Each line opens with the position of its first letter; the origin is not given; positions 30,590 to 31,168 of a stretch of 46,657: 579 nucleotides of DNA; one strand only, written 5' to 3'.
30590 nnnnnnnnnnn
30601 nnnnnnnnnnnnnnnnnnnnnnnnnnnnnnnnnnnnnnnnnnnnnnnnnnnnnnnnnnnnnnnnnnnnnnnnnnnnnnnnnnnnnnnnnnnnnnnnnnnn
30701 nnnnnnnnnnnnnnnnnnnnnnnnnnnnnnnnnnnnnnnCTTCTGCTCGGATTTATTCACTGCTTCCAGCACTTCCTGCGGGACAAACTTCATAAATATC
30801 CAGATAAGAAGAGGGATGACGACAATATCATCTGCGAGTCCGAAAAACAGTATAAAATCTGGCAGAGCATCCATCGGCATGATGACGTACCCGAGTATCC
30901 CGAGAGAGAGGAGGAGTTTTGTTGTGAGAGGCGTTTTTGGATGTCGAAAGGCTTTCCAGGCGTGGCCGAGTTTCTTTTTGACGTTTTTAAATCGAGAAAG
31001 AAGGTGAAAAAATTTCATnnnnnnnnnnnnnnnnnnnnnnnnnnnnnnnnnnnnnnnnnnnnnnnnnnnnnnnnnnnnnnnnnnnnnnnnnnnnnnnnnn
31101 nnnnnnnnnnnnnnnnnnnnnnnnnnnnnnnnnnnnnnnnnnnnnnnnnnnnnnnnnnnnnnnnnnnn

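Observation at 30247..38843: mfd is cleanly split into two ORFs by ~5.6 kb of opposite-strand genes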

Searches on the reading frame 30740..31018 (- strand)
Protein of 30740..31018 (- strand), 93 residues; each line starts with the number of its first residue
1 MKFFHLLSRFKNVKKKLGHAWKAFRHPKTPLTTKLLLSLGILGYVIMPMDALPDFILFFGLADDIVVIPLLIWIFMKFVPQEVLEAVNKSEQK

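Call 5: search_protein_families(library=pfam, max_evalue=0.01, proteins=[window:30740-31018:-])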
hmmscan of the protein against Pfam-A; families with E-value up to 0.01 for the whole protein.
seq(93 aa): 1 family
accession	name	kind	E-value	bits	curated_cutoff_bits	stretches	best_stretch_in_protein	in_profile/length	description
PF06803.17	DUF1232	-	3.3e-10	40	23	1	35-70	2-37/37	Protein of unknown function (DUF1232)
